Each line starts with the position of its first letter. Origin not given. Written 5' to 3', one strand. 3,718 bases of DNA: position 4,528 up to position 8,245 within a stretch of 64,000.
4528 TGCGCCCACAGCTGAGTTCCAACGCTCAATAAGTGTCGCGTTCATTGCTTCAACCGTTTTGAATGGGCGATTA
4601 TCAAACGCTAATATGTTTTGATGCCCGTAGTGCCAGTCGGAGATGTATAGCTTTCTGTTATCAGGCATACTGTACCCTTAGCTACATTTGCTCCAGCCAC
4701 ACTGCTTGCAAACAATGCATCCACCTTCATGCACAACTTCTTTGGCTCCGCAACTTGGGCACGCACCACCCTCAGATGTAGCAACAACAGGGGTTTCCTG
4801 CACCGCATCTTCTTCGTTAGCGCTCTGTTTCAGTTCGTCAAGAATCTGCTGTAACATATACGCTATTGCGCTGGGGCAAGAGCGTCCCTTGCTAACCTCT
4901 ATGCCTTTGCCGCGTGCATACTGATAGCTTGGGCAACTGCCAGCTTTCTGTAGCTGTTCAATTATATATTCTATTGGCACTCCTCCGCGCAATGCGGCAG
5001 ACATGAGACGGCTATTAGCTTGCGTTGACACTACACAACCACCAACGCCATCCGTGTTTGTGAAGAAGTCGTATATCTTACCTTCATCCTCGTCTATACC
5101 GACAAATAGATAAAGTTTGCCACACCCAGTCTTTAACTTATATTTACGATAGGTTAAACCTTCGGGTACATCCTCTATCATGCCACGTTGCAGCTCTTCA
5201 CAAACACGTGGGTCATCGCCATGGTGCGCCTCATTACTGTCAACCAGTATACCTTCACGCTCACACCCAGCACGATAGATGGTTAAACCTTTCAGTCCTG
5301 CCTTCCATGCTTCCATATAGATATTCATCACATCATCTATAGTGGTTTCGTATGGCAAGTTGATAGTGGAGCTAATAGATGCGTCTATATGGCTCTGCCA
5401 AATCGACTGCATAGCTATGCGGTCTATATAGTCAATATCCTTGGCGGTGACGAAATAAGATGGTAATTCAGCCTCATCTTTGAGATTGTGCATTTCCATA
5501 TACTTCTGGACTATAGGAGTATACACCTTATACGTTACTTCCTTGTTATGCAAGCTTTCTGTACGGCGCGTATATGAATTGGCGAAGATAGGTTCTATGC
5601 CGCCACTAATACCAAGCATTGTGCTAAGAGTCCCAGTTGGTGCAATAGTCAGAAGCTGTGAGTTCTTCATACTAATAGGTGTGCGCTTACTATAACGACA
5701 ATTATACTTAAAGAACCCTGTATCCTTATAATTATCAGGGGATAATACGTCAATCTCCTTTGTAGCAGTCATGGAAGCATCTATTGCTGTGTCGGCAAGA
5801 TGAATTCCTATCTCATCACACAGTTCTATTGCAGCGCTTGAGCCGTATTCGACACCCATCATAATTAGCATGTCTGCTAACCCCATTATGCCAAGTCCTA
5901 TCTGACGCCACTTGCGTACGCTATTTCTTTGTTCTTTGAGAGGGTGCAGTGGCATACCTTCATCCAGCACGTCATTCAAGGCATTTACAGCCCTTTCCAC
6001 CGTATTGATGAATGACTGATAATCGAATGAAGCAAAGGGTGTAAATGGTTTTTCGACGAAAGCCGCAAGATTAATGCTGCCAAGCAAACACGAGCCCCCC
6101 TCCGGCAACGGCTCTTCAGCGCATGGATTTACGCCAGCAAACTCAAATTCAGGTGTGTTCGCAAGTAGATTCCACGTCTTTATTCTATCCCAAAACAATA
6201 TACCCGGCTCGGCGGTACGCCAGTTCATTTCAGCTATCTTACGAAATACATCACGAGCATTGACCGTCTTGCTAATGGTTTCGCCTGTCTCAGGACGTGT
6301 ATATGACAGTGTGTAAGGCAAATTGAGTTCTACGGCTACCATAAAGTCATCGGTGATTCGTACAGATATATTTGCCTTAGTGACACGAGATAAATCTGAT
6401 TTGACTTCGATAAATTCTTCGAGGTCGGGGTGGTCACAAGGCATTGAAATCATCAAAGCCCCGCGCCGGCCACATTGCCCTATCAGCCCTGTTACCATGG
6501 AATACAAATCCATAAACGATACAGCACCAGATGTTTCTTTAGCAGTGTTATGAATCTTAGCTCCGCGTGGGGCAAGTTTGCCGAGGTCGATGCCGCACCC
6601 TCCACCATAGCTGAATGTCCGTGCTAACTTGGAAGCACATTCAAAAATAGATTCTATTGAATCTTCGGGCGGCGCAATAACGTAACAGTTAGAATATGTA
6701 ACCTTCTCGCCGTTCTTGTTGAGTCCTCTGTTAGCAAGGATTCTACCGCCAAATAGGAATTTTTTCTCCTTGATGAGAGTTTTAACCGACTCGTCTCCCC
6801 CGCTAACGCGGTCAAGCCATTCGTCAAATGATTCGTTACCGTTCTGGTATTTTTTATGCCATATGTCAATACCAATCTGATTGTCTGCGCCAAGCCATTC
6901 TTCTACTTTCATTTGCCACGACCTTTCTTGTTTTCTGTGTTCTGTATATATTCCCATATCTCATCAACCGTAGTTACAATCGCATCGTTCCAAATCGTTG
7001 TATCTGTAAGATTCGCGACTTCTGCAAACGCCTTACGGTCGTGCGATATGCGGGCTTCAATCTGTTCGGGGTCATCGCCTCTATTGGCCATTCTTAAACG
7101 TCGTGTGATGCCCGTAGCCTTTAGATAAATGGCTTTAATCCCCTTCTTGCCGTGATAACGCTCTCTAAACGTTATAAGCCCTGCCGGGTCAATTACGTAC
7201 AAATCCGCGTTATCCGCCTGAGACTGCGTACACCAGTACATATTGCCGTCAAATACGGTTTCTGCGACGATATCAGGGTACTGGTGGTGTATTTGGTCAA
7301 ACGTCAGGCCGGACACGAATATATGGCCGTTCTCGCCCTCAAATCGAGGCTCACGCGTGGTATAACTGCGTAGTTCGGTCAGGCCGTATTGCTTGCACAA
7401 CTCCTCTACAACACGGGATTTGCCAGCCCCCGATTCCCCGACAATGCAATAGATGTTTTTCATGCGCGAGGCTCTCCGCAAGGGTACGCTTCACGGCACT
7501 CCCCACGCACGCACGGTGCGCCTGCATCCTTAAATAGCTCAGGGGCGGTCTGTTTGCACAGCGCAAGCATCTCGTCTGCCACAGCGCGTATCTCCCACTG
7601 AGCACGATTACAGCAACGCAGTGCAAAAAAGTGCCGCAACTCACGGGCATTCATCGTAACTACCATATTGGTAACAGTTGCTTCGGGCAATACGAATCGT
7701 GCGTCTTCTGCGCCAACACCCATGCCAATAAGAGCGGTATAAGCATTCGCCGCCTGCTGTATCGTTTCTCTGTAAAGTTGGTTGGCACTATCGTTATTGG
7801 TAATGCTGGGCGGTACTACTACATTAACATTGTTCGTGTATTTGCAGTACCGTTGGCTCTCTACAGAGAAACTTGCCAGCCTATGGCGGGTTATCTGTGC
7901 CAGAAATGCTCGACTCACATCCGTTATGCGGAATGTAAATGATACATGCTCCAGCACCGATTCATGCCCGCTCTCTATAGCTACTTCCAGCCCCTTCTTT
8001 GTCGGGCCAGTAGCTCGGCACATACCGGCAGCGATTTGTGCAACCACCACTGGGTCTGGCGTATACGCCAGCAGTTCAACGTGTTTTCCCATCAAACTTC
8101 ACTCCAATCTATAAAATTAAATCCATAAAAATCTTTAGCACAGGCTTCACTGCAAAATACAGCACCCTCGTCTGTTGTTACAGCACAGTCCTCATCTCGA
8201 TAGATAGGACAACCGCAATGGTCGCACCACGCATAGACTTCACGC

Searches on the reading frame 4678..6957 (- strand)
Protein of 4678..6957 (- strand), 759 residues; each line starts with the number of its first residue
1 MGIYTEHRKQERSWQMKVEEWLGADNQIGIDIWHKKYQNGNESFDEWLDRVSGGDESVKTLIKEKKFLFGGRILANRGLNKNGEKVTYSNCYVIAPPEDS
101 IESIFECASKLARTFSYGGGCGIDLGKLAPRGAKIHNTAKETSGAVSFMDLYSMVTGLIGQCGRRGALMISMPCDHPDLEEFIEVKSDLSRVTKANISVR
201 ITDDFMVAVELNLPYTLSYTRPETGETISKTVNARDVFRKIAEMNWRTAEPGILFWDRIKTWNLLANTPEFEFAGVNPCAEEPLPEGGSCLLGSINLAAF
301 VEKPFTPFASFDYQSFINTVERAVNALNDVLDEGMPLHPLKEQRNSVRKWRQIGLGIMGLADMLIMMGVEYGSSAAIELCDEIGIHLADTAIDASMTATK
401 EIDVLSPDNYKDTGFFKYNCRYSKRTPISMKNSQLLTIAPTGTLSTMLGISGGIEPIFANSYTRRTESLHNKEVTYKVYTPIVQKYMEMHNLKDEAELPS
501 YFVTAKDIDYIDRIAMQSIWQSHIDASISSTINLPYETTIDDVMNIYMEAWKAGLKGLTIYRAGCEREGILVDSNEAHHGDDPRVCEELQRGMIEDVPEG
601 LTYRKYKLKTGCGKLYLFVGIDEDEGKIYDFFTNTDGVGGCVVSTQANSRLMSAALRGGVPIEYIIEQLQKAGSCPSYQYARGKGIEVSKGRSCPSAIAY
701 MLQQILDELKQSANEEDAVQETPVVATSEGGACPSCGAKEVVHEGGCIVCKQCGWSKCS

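Call 11: search_protein_families(library=phrogs, proteins=[window:4678-6957:-], max_evalue=0.00001)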
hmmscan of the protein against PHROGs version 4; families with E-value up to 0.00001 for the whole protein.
window:4678-6957:- (759 aa): 7 families
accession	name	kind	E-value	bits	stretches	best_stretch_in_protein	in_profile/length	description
phrog_84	-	DNA, RNA and nucleotide metabolism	4e-123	413.4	1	60-758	251-973/975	ribonucleoside-diphosphate reductase large subunit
phrog_367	-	DNA, RNA and nucleotide metabolism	7.9e-30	104.7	1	145-560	262-648/701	ribonucleotide reductase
phrog_3844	-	moron, auxiliary metabolic gene and host takeover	1.9e-26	94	2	286-401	158-262/451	NrdA-like aerobic NDP reductase large subunit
phrog_3987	-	DNA, RNA and nucleotide metabolism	2.7e-17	63.5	1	87-217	218-352/467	ribonucleotide reductase large subunit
phrog_23565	-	DNA, RNA and nucleotide metabolism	7.6e-14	53.3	1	605-758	33-198/199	ribonucleotide reductase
phrog_12229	-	DNA, RNA and nucleotide metabolism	1.8e-08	34.2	1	72-170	64-156/577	ribonucleotide reductase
phrog_6132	-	DNA, RNA and nucleotide metabolism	2.6e-08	34.5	1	75-170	205-295/530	ribonucleotide reductase large subunit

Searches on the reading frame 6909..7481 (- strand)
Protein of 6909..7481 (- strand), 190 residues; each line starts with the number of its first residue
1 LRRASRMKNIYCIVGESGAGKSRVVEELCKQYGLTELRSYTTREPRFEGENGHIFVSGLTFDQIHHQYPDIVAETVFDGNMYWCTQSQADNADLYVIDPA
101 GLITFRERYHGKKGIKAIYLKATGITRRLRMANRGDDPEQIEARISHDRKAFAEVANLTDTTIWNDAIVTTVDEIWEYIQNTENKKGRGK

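Call 11: search_protein_families(library=phrogs, proteins=[window:6909-7481:-], max_evalue=0.00001)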
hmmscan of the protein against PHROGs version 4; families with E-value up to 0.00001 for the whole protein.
window:6909-7481:- (190 aa): 1 family
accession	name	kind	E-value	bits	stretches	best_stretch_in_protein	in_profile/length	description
phrog_1815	-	other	5.5e-35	122.4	1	7-186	2-188/197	guanylate kinase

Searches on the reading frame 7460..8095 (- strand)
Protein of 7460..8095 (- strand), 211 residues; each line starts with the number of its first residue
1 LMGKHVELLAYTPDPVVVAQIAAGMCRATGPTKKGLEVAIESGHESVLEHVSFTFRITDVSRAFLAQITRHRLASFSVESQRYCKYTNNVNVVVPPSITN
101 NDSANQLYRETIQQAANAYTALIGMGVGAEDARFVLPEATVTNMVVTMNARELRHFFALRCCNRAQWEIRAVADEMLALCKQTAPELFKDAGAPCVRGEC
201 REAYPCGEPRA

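Call 11: search_protein_families(library=phrogs, proteins=[window:7460-8095:-], max_evalue=0.00001)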
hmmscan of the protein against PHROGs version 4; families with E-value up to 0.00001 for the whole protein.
window:7460-8095:- (211 aa): 4 families
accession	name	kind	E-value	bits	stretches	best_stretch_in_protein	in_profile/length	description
phrog_85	-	DNA, RNA and nucleotide metabolism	3.1e-59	202.3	1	37-195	416-583/866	thymidylate synthase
phrog_35637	-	DNA, RNA and nucleotide metabolism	8.8e-24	85.2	1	22-182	106-266/366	thymidylate synthase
phrog_10644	-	DNA, RNA and nucleotide metabolism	4e-12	47.5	1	108-181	71-144/160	thymidylate synthase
phrog_22708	-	DNA, RNA and nucleotide metabolism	3.3e-11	44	1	34-86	73-126/242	thymidylate synthase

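Call 44: find_encoding_contigs(protein=window:7460-8092:-, flank=4500, max_places=10)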
Protein window:7460-8092:- (210 aa): 22 contigs read that carry it; 9 places shown.
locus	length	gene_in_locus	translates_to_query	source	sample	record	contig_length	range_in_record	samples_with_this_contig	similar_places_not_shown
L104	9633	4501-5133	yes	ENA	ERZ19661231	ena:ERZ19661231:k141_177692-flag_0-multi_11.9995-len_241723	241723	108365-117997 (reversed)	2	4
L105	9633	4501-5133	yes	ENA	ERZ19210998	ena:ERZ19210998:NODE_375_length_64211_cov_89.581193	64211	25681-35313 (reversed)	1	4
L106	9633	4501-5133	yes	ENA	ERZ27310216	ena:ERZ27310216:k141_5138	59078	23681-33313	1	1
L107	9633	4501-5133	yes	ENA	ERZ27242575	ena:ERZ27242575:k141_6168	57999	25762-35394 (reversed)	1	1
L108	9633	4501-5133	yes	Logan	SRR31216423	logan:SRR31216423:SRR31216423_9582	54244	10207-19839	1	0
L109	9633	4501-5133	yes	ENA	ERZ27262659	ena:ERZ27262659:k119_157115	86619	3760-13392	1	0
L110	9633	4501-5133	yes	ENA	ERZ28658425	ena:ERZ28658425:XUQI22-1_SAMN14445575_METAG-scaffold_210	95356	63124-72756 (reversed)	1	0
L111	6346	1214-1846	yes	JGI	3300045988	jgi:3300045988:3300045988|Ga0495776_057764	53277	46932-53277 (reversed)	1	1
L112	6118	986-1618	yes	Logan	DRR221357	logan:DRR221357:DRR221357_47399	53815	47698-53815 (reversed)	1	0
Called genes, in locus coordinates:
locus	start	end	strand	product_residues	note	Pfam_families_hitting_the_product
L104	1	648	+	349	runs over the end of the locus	PF00145:DNA_methylase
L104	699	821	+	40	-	-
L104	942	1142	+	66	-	-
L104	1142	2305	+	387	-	PF00464:SHMT, PF00155:Aminotran_1_2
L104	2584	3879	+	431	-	PF14239:RRXRR, PF01844:HNH (weak)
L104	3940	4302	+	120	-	-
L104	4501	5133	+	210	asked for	PF02511:Thy1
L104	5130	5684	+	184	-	-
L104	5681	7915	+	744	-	PF02867:Ribonuc_red_lgC, PF12637:TSCPD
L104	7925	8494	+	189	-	PF00149:Metallophos (weak)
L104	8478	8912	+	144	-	PF00692:dUTPase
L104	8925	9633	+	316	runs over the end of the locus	PF01145:Band_7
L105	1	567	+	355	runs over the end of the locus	PF00145:DNA_methylase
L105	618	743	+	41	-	-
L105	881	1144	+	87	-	-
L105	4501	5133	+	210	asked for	PF02511:Thy1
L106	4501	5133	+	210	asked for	PF02511:Thy1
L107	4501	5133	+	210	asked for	PF02511:Thy1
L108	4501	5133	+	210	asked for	PF02511:Thy1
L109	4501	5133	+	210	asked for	PF02511:Thy1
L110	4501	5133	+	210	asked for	PF02511:Thy1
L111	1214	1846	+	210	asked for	PF02511:Thy1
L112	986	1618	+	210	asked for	PF02511:Thy1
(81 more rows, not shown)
